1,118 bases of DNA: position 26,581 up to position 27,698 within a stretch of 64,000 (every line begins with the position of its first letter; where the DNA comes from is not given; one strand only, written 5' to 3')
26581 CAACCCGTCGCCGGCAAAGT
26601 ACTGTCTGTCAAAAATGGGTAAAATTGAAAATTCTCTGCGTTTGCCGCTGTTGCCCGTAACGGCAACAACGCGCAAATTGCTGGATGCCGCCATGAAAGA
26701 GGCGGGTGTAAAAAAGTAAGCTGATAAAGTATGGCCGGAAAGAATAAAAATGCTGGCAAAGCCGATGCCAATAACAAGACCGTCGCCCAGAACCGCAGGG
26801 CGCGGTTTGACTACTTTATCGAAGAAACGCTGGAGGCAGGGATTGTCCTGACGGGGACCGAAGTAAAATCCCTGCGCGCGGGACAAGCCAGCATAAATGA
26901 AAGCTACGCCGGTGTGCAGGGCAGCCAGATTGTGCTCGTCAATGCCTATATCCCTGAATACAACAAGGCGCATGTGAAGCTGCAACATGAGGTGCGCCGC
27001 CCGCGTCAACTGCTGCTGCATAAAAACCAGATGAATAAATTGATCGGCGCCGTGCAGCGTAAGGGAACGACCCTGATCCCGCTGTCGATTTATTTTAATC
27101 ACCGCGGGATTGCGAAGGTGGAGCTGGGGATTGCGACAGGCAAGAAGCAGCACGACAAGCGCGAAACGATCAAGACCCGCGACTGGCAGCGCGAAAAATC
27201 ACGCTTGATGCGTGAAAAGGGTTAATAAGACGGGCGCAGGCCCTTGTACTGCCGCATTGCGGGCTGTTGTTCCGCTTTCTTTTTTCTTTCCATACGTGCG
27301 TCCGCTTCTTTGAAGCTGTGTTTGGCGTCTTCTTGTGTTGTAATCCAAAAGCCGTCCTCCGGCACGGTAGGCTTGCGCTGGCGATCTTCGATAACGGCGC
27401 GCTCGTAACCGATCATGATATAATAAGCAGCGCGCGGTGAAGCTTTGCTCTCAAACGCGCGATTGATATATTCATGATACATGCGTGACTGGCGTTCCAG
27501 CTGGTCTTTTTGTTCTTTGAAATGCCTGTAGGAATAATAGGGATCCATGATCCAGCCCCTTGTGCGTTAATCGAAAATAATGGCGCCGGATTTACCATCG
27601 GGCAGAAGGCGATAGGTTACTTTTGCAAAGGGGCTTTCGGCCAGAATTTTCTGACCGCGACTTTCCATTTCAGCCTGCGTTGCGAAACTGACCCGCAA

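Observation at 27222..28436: Tandem family of four small paralogous ORFs (DGFW[IV]T core) forming a self-contained, promoter-equipped module between the recA terminator and smpB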

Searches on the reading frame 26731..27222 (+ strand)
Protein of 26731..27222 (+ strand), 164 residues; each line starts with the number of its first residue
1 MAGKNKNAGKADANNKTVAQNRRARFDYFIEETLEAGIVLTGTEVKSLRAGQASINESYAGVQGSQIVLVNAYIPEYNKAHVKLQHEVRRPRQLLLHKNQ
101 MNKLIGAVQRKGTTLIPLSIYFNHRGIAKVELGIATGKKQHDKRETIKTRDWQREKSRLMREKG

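Call 22: find_related_loci(query=window:26731-27222:+, collection=genome_contigs, flank=4000)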
Query seq(164 aa) (164 aa) in genome_contigs; peptide patterns used: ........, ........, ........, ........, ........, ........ (x = any residue, [..] = any of these).
599 stretches matched a pattern (row limit reached: there are more); 567 encode a relative of the query (tblastn E <= 1e-3); the best 80 are kept; 80 distinct loci.
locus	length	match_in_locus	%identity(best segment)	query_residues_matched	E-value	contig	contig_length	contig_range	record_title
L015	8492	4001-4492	84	1-164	4e-94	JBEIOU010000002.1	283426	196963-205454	MAG: Micavibrio sp. isolate Sample-106-S6-bin-24 Sample_106_S6-bin_24-k141_1340622, whole genome shotgun sequence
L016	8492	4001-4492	83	1-164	1e-89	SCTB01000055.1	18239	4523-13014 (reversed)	MAG: Alphaproteobacteria bacterium isolate FW300_bin.31 FW300_bin.31-49532, whole genome shotgun sequence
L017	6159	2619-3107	81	1-163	1e-89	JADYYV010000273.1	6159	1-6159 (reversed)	MAG: Alphaproteobacteria bacterium isolate SJ545 c_000001376598, whole genome shotgun sequence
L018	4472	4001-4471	83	1-157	1e-88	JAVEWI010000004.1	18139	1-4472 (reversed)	MAG: Bdellovibrionales bacterium isolate BF4_141 NODE_9429_length_18139_cov_4.165001_Biofilm4, whole genome shotgun sequ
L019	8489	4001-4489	80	1-163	2e-86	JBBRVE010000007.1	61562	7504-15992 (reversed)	MAG: Bdellovibrionales bacterium isolate La3_metabat2.091 La3_metabat2.091_K_921607_L_61562_cov_26.0000, whole genome sh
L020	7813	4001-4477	78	6-164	1e-83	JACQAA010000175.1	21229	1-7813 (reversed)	MAG: Proteobacteria bacterium isolate NC_groundwater_904_Pr1_S-0.2um_52_13 Montesol18-Sp2_coassembly_scaffold_1159241, w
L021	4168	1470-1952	76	1-164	1e-82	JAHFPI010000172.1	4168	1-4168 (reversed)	MAG: Rhodospirillales bacterium isolate nzgw523 NODE_81020_length_4169_cov_2.728014, whole genome shotgun sequence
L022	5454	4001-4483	77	1-164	2e-81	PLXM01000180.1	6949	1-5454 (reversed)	MAG: Rhodospirillales bacterium isolate palsa_926 73.20120700_P3D.447_contig_381813, whole genome shotgun sequence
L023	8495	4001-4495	77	1-164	2e-83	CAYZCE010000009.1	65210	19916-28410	MAG TPA_asm: uncultured Rhodospirillaceae bacterium isolate SRP193066_co1_6 genome assembly, contig: NODE_485_length_652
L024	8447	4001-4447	68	17-164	2e-69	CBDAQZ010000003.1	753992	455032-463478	MAG: Alphaproteobacteria bacterium isolate ae0725c1-75e1-4858-8916-f7aecc6609a5 genome assembly, contig: contig_3, whole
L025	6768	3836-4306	64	8-164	4e-69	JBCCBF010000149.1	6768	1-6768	MAG: Pseudomonadota bacterium isolate P01_A01_bin.29 k141_1652216_length_6768_cov_7.0000, whole genome shotgun sequence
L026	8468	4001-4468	64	8-164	1e-66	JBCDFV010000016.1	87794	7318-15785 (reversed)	MAG: Pseudomonadota bacterium isolate P01_H01_bin.117 k141_3316227_length_87794_cov_19.2179, whole genome shotgun sequen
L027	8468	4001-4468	64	8-164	8e-67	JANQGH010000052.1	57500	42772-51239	MAG: Alphaproteobacteria bacterium isolate PL23b_bin.38 k99_3304571, whole genome shotgun sequence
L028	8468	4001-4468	64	8-164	8e-67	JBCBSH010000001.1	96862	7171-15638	MAG: Pseudomonadota bacterium isolate J06638_19 NODE_1_length_96862_cov_8.610948, whole genome shotgun sequence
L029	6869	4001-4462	65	11-164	2e-66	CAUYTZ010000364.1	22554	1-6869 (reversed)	uncultured Gammaproteobacteria bacterium strain WCLP8 genome assembly, contig: WCLP8_Contig_428, whole genome shotgun se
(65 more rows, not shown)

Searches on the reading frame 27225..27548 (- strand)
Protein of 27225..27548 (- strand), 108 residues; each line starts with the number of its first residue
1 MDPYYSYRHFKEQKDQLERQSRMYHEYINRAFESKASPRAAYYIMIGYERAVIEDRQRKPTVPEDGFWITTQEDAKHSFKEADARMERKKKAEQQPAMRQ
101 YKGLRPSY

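Call 3: search_protein_families(library=pfam, proteins=[window:27225-27548:-], max_evalue=10)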
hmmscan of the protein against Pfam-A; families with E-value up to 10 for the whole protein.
seq(108 aa): 2 families
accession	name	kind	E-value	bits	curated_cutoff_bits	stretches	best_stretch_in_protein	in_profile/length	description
PF03836.20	RasGAP_C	-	0.011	16.3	26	1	7-95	59-111/137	RasGAP C-terminus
PF03648.19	Glyco_hydro_67N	-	0.075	13.7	24.3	1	25-75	45-99/120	Glycosyl hydrolase family 67 N-terminus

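Call 4: search_protein_families(library=ncbifam, proteins=[window:27225-27548:-], max_evalue=10)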
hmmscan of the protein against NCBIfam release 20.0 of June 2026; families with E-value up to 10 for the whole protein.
seq(108 aa): 0 families

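Call 9: find_homologous_proteins(query=window:27225-27548:-, max_evalue=1)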
Query seq(108 aa) (108 aa): 4 proteins with E <= 1 among 5 candidates.
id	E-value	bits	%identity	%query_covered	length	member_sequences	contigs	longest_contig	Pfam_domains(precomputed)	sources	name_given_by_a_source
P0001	8.2e-65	233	100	100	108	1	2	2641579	-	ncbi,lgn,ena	-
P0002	1.8e-42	162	74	100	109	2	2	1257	-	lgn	-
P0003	1.5e-22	98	49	100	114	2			-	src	-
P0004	1.6e-21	94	46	100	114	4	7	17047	-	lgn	-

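Call 11: find_encoding_contigs(protein=P0004, flank=6000, max_places=6)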
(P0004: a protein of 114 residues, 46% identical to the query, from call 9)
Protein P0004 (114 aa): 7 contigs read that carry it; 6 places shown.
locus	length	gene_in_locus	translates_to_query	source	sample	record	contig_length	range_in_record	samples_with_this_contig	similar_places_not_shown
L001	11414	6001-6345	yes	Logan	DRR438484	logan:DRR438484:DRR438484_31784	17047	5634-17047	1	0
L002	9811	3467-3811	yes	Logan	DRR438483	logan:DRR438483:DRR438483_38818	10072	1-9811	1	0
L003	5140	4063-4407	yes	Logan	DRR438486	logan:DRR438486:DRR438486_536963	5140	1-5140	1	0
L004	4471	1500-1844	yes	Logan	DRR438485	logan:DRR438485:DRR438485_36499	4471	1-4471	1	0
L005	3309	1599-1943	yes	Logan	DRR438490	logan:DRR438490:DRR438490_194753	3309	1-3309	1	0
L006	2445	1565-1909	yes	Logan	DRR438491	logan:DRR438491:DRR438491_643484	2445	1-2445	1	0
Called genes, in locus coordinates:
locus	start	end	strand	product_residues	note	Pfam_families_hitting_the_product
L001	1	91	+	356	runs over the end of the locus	PF01312:Bac_export_2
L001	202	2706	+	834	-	PF13188:PAS_8 (weak), PF13426:PAS_9 (weak), PF00989:PAS (weak), PF08448:PAS_4, PF00512:HisKA, PF02518:HATPase_c, PF00072:Response_reg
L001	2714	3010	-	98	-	-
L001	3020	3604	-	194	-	-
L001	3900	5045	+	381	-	PF00154:RecA_N, PF08423:Rad51, PF06745:ATPase (weak), PF27531:MT3502_N (weak), PF21096:RecA_C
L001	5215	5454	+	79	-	-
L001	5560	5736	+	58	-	-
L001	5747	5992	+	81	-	-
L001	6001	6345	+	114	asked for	-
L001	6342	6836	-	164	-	PF01668:SmpB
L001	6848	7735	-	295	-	PF00701:DHDPS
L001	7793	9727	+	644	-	PF01464:SLT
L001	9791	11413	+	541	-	?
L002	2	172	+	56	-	?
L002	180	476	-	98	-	-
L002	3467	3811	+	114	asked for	-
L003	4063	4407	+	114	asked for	-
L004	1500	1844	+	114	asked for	-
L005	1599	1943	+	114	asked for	-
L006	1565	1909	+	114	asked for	-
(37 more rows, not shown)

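Call 13: find_encoding_contigs(protein=P0002, flank=6000, max_places=6)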
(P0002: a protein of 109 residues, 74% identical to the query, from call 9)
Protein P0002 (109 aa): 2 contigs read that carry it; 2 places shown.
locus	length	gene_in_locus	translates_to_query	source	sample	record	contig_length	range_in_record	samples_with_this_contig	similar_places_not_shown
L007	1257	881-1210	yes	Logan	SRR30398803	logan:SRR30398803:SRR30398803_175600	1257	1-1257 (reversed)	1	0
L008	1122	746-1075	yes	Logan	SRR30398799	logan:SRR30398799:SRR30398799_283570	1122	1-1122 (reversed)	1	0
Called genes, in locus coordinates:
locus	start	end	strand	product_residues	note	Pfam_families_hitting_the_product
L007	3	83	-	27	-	?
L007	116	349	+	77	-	-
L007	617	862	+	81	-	-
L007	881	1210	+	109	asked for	-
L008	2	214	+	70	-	?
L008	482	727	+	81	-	-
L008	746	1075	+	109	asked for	-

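Call 14: find_encoding_contigs(protein=P0001, flank=2000, max_places=4)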
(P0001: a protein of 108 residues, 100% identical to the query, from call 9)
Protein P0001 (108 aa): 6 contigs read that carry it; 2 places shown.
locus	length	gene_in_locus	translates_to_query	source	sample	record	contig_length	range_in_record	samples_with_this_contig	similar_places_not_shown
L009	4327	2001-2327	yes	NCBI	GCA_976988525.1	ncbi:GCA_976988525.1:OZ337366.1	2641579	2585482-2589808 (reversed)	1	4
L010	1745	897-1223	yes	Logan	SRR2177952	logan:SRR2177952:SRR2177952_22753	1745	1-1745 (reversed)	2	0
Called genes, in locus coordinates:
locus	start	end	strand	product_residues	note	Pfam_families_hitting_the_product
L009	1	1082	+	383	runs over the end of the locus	PF00154:RecA_N, PF08423:Rad51, PF06745:ATPase (weak), PF27531:MT3502_N (weak), PF21096:RecA_C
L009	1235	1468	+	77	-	-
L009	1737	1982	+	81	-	-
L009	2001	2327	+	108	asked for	-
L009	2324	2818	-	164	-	PF01668:SmpB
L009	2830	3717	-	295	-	PF00701:DHDPS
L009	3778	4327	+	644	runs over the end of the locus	PF01464:SLT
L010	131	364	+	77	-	-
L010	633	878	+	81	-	-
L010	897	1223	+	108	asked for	-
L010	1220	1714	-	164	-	PF01668:SmpB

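Call 40: search_protein_families(library=phrogs, proteins=[window:27225-27548:-], max_evalue=1)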
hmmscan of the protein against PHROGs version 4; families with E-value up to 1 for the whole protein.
seq(108 aa): 1 family
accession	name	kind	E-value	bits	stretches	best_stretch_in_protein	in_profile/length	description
phrog_927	-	connector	0.27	12.4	0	5-36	5-36/168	tail completion or Neck1 protein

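Call 41: search_protein_families(library=padloc, proteins=[window:27225-27548:-], max_evalue=1)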
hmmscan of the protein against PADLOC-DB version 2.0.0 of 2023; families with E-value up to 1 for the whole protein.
seq(108 aa): 0 families

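Call 66: search_solved_structures(query=A5, max_evalue=10)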
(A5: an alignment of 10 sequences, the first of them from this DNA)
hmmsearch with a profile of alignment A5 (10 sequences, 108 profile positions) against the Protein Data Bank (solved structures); distinct sequences matched with E-value up to 10: 0.

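Call 69: search_protein_families(library=pfam, alignment_id=A5, max_evalue=1)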
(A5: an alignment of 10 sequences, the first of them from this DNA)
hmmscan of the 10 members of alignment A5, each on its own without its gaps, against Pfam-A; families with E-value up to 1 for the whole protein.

A. member 1, seq(108 aa): 2 families
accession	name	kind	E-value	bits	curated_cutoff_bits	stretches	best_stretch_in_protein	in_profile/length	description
PF03836.20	RasGAP_C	-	0.011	16.3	26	1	7-95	59-111/137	RasGAP C-terminus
PF03648.19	Glyco_hydro_67N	-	0.075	13.7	24.3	1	25-75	45-99/120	Glycosyl hydrolase family 67 N-terminus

B. families by the number of members that match (of 10 scanned): 3 families
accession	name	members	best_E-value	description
PF03836.20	RasGAP_C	4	0.00073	RasGAP C-terminus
PF03648.19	Glyco_hydro_67N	2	0.075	Glycosyl hydrolase family 67 N-terminus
PF03424.20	CBM_17_28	1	0.071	Carbohydrate binding domain (family 17/28)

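Call 93: predict_structure(alignment_id=A7)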
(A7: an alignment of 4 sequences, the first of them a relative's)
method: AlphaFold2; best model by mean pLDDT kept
length: 108 residues; sequences in the alignment: 4
mean_pLDDT: 63.1   pTM: 0.26
mean pLDDT of the five models: 63.1, 61.1, 58.7, 58.5, 57.9
residues with pLDDT >= 90: 2; 70-90: 28; 50-70: 76; < 50: 2
segments of 3 or more residues with pLDDT < 50: none
pLDDT, mean of each block of 10 residues (from residue 1): 73 87 78 59 53 54 55 54 67 57 56
secondary structure, 60 per line:
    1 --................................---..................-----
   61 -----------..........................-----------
elements in order: H3-34 H38-55 H72-97
